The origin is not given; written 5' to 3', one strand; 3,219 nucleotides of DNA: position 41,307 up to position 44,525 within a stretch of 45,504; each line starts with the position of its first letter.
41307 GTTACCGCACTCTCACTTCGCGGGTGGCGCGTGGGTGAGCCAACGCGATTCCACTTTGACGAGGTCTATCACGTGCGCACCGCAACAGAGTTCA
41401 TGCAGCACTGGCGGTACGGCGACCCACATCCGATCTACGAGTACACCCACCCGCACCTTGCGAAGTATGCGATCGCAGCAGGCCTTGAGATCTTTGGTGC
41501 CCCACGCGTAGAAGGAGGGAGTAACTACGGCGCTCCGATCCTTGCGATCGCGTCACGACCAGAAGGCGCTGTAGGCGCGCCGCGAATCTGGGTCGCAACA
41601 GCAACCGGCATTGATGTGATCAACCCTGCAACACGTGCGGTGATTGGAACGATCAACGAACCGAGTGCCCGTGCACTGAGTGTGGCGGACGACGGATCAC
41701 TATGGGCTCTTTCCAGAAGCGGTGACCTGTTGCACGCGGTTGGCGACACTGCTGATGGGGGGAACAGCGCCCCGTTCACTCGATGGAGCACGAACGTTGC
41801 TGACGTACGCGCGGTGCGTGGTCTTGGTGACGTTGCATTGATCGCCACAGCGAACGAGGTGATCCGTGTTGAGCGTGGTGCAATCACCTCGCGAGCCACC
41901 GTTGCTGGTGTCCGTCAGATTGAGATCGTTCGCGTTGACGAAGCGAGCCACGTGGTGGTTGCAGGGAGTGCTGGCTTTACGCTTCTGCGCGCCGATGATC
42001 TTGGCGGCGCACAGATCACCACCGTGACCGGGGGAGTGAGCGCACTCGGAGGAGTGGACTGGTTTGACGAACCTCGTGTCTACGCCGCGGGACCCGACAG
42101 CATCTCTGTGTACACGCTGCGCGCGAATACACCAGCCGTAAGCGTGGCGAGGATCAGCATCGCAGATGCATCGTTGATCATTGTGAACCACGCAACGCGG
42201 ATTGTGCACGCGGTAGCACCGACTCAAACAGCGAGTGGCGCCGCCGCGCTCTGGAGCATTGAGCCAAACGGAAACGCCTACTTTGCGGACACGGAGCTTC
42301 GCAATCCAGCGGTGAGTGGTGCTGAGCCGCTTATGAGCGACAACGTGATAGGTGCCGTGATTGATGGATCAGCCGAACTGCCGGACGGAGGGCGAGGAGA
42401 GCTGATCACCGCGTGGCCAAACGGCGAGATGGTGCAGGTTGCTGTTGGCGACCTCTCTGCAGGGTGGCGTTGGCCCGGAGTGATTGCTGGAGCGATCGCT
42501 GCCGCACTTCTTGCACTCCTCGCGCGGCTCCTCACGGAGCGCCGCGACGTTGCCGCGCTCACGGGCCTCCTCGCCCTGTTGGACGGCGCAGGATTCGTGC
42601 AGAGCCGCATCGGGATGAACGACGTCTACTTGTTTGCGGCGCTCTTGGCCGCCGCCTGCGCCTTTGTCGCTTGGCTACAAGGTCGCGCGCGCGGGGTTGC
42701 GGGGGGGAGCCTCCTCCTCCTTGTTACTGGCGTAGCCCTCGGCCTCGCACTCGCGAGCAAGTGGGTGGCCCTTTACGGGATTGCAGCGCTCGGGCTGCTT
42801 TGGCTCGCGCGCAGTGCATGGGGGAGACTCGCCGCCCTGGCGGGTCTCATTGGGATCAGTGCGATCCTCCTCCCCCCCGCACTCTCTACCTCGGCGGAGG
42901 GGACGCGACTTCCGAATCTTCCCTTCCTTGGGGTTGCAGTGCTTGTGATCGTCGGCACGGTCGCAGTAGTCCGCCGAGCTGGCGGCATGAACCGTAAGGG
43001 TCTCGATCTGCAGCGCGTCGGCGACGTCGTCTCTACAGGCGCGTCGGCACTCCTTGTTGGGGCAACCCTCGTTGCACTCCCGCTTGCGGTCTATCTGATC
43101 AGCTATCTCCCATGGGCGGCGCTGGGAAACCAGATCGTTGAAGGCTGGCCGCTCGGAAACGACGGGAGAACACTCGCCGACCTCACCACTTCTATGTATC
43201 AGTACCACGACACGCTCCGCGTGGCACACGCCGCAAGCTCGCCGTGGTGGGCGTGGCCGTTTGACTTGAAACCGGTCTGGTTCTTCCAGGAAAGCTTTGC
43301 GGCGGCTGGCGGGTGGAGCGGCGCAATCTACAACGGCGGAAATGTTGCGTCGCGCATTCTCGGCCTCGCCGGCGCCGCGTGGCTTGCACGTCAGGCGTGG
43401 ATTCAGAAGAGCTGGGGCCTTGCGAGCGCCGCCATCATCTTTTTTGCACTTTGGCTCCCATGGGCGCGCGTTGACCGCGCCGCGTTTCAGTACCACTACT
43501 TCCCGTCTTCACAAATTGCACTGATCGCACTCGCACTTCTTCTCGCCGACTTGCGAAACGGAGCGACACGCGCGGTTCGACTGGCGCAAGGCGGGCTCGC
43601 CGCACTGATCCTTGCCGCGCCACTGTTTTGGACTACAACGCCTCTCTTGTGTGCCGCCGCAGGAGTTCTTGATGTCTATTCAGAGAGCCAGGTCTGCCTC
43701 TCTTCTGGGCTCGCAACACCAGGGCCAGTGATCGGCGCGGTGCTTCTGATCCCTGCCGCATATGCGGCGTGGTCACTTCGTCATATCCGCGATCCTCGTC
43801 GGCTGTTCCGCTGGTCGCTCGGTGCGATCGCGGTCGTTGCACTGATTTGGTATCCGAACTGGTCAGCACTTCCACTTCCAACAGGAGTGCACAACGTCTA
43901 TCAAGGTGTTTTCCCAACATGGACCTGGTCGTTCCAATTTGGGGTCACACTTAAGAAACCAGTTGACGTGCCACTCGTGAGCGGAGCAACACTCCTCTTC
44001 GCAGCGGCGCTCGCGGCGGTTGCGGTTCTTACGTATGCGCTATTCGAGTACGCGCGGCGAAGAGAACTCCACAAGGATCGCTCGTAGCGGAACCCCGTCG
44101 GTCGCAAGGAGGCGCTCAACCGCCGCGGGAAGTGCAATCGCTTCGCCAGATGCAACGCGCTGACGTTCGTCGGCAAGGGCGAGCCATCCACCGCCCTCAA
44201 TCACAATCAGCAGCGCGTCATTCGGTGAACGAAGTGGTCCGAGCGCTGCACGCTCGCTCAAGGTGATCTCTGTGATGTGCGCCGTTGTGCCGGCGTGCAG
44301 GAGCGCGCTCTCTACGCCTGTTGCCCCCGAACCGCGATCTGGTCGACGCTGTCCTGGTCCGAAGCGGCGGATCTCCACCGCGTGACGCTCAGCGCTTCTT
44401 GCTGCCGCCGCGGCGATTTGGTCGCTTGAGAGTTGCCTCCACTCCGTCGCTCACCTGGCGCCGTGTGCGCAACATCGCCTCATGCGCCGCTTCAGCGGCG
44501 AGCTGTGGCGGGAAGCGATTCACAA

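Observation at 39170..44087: A 1380-aa fusion of two GT-C glycosyltransferase modules with a propeller-like insertion, paired with a divergent polyprenyl-phosphate sugar synthase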

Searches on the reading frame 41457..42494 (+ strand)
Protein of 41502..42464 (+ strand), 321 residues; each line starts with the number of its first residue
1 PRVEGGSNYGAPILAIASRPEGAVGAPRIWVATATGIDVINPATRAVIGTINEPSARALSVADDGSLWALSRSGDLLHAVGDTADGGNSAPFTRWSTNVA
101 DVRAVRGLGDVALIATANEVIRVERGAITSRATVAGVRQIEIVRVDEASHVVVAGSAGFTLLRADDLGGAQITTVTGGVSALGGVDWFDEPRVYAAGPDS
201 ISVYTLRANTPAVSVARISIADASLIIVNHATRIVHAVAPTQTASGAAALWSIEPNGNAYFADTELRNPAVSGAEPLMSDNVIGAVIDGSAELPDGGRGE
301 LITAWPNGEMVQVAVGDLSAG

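Call 3: search_protein_families(library=pfam, proteins=[window:41502-42464:+], max_evalue=1)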
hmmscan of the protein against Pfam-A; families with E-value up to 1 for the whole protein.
window:41502-42464:+ (321 aa): 1 family
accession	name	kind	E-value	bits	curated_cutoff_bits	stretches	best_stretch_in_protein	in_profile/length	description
PF16819.11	DUF5074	-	0.00013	21.6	27.2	1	31-72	159-200/353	Domain of unknown function (DUF5074)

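Call 4: search_protein_families(library=ncbifam, proteins=[window:41502-42464:+], max_evalue=1)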
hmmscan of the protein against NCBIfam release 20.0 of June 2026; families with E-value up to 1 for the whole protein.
window:41502-42464:+ (321 aa): 0 families

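Call 16: search_solved_structures(query=A1, max_evalue=1)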
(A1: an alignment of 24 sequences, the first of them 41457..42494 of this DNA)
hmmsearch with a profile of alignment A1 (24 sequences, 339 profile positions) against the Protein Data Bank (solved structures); distinct sequences matched with E-value up to 1: 21.
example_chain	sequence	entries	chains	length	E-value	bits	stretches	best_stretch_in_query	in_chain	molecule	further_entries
4a2l_A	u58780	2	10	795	1.8e-10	44.2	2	66-210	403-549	TWO-COMPONENT SYSTEM SENSOR HISTIDINE KINASE/RESPONSE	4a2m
3v9f_A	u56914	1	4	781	1.1e-09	41.5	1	40-91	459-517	Two-component system sensor histidine kinase/response regulator, hybrid (One-component sys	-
3ott_A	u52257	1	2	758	2.2e-07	34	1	38-104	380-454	Two-component system sensor histidine kinase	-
3va6_A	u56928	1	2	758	2.2e-07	34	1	38-104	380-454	Two-component system sensor histidine kinase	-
4wjv_A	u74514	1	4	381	0.0027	20.6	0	103-219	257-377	Ribosome assembly protein 4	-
9ya3_H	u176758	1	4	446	0.0053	19.6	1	41-180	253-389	TLAP2 (thioredoxin-like associated protein), TGME49_232130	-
7ug6_x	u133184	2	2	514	0.0055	19.5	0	103-219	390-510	Ribosome assembly protein 4 | RSA4 isoform 1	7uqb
3jct_x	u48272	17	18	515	0.0055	19.5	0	103-219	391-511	Ribosome assembly protein 4 | RSA4 isoform 1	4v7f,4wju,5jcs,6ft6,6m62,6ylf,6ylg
6km7_A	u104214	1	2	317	0.06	16.1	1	76-143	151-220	Retinoblastoma-binding protein 5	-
5ov3_A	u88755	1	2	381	0.075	15.8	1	76-143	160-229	Retinoblastoma-binding protein 5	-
6pwv_A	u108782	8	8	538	0.12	15.1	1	76-143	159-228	Retinoblastoma-binding protein 5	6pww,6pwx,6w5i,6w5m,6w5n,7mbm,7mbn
6kiu_N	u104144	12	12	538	0.12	15.1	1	76-143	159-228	Retinoblastoma-binding protein 5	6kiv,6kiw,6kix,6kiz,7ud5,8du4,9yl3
6emk_B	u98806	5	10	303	0.13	15.1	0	108-182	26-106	Target of rapamycin complex subunit LST8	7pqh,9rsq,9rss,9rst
8qhs_A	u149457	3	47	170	0.36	13.6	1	153-215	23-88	Antigen A | AA protein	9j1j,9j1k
2hxc_A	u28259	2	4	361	0.37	13.6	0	50-94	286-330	Aromatic amine dehydrogenase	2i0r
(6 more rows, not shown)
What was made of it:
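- The best sequence relatives of the propeller among solved structures are glycan-sensing periplasmic propellers of Bacteroides hybrid two-component systems (call 16).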

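Call 26: predict_structure(alignment_id=A1)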
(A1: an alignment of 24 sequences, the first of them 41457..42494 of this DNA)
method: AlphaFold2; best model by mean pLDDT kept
length: 346 residues; sequences in the alignment: 24
mean_pLDDT: 87.1   pTM: 0.87
mean pLDDT of the five models: 87.1, 86.0, 85.4, 84.5, 83.2
residues with pLDDT >= 90: 209; 70-90: 92; 50-70: 41; < 50: 4
segments of 3 or more residues with pLDDT < 50: 344-346
pLDDT, mean of each block of 10 residues (from residue 1): 60 76 95 87 93 89 89 93 92 88 75 91 95 96 97 95 95 97 96 95 90 96 91 94 87 90 89 78 81 93 64 81 92 63 50
secondary structure, 60 per line:
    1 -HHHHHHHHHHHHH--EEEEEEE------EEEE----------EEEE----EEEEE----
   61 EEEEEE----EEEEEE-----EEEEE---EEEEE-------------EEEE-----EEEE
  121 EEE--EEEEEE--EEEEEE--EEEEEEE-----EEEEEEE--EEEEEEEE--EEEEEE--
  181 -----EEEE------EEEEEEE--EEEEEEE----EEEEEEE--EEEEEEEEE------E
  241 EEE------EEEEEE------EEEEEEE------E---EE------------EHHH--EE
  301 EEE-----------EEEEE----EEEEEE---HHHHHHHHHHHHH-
elements in order: H2-14 E17-23 E30-33 E44-47 E52-56 E61-66 E71-76 E82-86 E90-94 E108-111 E117-123 E126-131 E134-139 E142-148 E154-160 E163-170 E173-178 E186-189 E196-202 E205-211 E216-222 E225-233 E240-243 E250-255 E262-268 E299-303 E315-319 E324-329 H333-345
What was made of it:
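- On Seven-bladed beta-propeller: The AF2 model has pLDDT 87 and ~28 strands (call 26).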

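Call 28: find_homologous_proteins(query=A1, max_evalue=0.001)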
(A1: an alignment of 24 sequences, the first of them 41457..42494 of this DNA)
Query A1 (24 sequences) (346 aa, profile of the alignment): 1 proteins with E <= 0.001 among 8000 candidates.
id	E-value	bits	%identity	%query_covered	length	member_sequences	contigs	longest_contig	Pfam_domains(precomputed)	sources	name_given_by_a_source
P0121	3.5e-55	206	25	100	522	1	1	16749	-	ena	-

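Call 30: fold_search(model_id=the predicted structure, library=pdb)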
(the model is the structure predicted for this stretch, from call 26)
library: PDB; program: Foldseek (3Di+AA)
matches with E <= 10: 1730; with E <= 0.001: 1031
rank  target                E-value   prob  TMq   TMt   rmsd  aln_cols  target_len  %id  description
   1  8wca_B                4.0e-10  1.00  0.65  0.69   4.0       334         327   10  Cryo-EM structure of the PEA-bound hTAAR1-Gs complex (released 2023-12-27)
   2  6rxt_UO               4.7e-10  1.00  0.68  0.49   3.8       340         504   15  Cryo-EM structure of the 90S pre-ribosome (Kre33-Noc4) from Chaetomium thermophilum, state A (released 2019-08-14)
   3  5mzh_B                7.5e-10  1.00  0.61  0.53   4.9       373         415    8  Crystal structure of ODA16 from Chlamydomonas reinhardtii (released 2017-03-22)
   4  7klj_A                1.0e-09  1.00  0.61  0.64   6.6       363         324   10  Crystal structure of the WD-repeat domain of human KIF21A (released 2020-12-16)
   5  5xjc_T                1.3e-09  1.00  0.68  0.74   3.6       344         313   10  Cryo-EM structure of the human spliceosome just prior to exon ligation at 3.6 angstrom (released 2017-07-05)
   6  8c6j_J                1.3e-09  1.00  0.69  0.65   3.7       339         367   11  Human spliceosomal PM5 C* complex (released 2023-07-12)
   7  2ce8_A                1.8e-09  1.00  0.66  0.68   3.9       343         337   10  An EH1 peptide bound to the Groucho-TLE WD40 domain. (released 2006-06-14)
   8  8bvq_B                2.2e-09  1.00  0.53  0.51   7.6       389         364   12  E. coli BAM complex (BamABCDE) bound to darobactin B (released 2023-05-24)
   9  7n61_0C               2.3e-09  1.00  0.63  0.47   4.3       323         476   10  structure of C2 projections and MIPs (released 2022-05-18)
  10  8auv_Q                2.4e-09  1.00  0.68  0.75   3.8       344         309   10  Cryo-EM structure of the plant 40S subunit (released 2023-06-07)
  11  9y6s_9X               2.7e-09  1.00  0.58  0.23   6.2       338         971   11  96-nm repeat of the Leishmania tarentolae doublet microtubule (released 2025-12-17)
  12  8emw_C                2.8e-09  1.00  0.64  0.66   4.3       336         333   10  Phospholipase C beta 3 (PLCb3) in complex with Gbg on liposomes (released 2023-05-24)
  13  2ce9_D                3.4e-09  1.00  0.63  0.65   4.4       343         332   10  A WRPW peptide bound to the Groucho-TLE WD40 domain. (released 2006-06-14)
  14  6id0_T                3.6e-09  1.00  0.69  0.74   3.5       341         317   11  Cryo-EM structure of a human intron lariat spliceosome prior to Prp43 loaded (ILS1 complex) at 2.9 angstrom resolution (released 2019-03-13)
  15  7dvq_T                3.6e-09  1.00  0.66  0.71   3.9       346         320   10  Cryo-EM Structure of the Activated Human Minor Spliceosome (minor Bact Complex) (released 2021-03-31)
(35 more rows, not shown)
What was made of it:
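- On Eukaryote-type PMT: The extra domain is in EL1 and is a propeller (calls 26, 30).
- On Seven-bladed beta-propeller: The top 50 Foldseek hits are almost all seven-bladed WD40 propellers (call 30).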

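Call 57: search_protein_representatives(alignment_id=A1)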
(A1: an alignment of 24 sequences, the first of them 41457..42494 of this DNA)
Query: 24 sequences, 339 profile positions. Proteins with E-value up to 0.001 (for the whole library): 8710; up to 1e-10: 420; up to 1e-30: 66. The best 150 are listed.
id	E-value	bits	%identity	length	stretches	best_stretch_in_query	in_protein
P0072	9.6e-136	469.2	-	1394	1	1-339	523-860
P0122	6.3e-100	351.5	-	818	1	69-339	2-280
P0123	1.4e-72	261.6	-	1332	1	1-338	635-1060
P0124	3.1e-67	244.0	-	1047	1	1-339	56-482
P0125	7.0e-65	236.2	-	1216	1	1-339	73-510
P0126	5.3e-64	233.3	-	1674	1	1-339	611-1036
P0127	5.0e-63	230.1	-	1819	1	1-339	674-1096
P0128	6.8e-63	229.7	-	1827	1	1-339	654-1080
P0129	3.2e-61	224.2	-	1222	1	1-336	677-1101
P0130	1.1e-58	215.9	-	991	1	1-339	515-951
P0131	2.2e-56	208.3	-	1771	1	1-339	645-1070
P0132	7.6e-56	206.5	-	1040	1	1-338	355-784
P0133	3.6e-55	204.3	-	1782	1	1-339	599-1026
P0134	4.9e-54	200.6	-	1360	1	1-339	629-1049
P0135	5.0e-54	200.6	-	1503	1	1-339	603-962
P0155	3.2e-45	171.6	-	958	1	1-339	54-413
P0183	8.5e-32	127.5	-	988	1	1-338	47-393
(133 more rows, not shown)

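Call 60: find_encoding_contigs(protein=P0183, flank=6000, max_places=2)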
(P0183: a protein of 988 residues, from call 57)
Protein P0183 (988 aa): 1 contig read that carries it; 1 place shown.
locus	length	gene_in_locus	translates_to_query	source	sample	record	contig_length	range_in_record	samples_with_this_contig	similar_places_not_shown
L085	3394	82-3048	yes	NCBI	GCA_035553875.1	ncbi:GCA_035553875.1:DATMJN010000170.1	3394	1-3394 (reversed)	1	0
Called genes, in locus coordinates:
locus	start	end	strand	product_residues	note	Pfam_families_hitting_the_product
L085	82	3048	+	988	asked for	PF02366:PMT, PF13231:PMT_2, PF16192:PMT_4TMC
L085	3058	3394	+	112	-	PF00923:TAL_FSA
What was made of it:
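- Tried and rejected: One lies at a contig edge (call 60).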

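Call 61: find_encoding_contigs(protein=P0155, flank=6000, max_places=2)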
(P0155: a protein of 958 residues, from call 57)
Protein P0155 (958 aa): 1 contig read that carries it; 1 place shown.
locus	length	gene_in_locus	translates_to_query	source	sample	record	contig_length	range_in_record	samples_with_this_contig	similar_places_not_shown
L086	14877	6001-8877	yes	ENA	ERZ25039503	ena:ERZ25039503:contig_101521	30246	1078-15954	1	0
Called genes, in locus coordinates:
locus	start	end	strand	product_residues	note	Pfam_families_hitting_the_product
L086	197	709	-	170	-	-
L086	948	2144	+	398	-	PF01391:Collagen (weak)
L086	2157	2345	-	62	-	-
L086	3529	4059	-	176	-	PF13424:TPR_12 (faint), PF24575:TPR_Slam (faint), PF07719:TPR_2 (faint), PF13371:TPR_9 (faint), PF13428:TPR_14 (faint), PF00515:TPR_1 (faint), PF13432:TPR_16 (weak), PF13414:TPR_11 (weak), +4 more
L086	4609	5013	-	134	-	-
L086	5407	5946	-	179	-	-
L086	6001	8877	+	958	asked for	PF02366:PMT, PF16192:PMT_4TMC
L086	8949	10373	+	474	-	PF10009:DUF2252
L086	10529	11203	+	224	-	-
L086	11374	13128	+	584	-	PF08378:NERD (weak), PF00580:UvrD-helicase (faint), PF13191:AAA_16 (weak), PF13245:AAA_19, PF13538:UvrD_C_2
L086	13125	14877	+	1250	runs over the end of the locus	PF00580:UvrD-helicase, PF13245:AAA_19, PF13604:AAA_30 (faint), PF00580:UvrD-helicase, PF13361:UvrD_C, PF13538:UvrD_C_2 (faint), PF12705:PDDEXK_1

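Call 77: search_protein_families(library=pfam, alignment_id=A1, max_evalue=0.01)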
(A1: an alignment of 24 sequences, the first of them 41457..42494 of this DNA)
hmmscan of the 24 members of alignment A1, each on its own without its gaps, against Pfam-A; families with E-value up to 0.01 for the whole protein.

A. member 1, window:41457-42494:+ (346 aa): 1 family
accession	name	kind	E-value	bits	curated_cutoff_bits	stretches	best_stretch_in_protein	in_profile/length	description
PF16819.11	DUF5074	-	0.00016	21.3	27.2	1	46-87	159-200/353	Domain of unknown function (DUF5074)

B. families by the number of members that match (of 24 scanned): 4 families
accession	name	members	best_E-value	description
PF16819.11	DUF5074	7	0.00011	Domain of unknown function (DUF5074)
PF20067.5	SSL_N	1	5.1e-05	Strictosidine synthase-like, N-terminal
PF07494.17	Reg_prop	1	0.0028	Two component regulator propeller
PF23374.1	Fn3_arc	1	0.0042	Archaeal fibronectin-III type-like domain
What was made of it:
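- On Known propeller families (WD40, Reg_prop, DUF5074 and others): Only sub-threshold hits: DUF5074 in 7 of 24 homologues (best 1.1e-4), Reg_prop in 1 of 24 (call 77).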

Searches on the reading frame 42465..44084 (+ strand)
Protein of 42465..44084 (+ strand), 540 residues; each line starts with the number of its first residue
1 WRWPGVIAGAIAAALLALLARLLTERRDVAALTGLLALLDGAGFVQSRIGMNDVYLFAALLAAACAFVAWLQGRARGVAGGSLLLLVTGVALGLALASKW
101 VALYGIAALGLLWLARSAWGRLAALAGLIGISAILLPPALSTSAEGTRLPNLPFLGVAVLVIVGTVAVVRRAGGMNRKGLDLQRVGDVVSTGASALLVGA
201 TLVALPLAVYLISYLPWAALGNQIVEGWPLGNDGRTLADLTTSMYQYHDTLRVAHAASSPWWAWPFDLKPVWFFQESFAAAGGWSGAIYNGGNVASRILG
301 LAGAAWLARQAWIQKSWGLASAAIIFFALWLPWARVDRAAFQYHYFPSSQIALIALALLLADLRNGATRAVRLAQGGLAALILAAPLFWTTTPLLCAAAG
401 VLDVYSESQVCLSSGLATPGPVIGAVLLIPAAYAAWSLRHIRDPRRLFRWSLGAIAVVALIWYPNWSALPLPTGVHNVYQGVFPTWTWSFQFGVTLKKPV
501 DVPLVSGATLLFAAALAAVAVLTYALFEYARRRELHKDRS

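Call 3: search_protein_families(library=pfam, proteins=[window:42465-44084:+], max_evalue=1)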
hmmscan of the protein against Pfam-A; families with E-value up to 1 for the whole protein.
window:42465-44084:+ (540 aa): 2 families
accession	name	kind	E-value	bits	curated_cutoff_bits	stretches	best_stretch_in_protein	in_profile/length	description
PF02366.24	PMT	-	1.3e-14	54.9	22.7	1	2-130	86-212/245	Dolichyl-phosphate-mannose-protein mannosyltransferase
PF16192.10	PMT_4TMC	-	1.2e-09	38.4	32.4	1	238-400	6-188/202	C-terminal four TMM region of protein-O-mannosyltransferase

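Call 4: search_protein_families(library=ncbifam, proteins=[window:42465-44084:+], max_evalue=1)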
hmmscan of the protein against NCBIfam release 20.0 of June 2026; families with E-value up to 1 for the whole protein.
window:42465-44084:+ (540 aa): 2 families
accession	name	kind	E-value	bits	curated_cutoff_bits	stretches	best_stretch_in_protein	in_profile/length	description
NF058602.1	PrMnsylTfPmt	equivalog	8e-06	24.9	800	1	1-120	121-258/530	protein O-mannosyltransferase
NF051874.1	PVV_CTERM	equivalog_domain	0.00082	19.1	27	1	502-534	2-34/38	PVV-CTERM domain-containing choice-of-anchor G protein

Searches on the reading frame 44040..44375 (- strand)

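Call 8: search_protein_families(library=pfam, proteins=[window:44040-44375:-], max_evalue=0.01)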
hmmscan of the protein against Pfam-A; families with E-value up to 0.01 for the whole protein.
window:44040-44375:- (111 aa): 1 family
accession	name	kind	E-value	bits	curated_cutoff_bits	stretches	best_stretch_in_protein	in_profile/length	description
PF07883.17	Cupin_2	-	0.0037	17.4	27.2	1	47-102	13-69/70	Cupin domain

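Call 75: search_protein_families(library=pfam, proteins=[window:44040-44375:-], max_evalue=10)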
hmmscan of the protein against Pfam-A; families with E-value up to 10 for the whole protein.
window:44040-44375:- (111 aa): 2 families
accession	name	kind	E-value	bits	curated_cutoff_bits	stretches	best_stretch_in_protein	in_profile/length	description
PF07883.17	Cupin_2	-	0.0037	17.4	27.2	1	47-102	13-69/70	Cupin domain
PF21621.3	MPI_cupin_dom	-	0.062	13.7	27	1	54-87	31-64/79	Mannose-6-phosphate isomerase, cupin domain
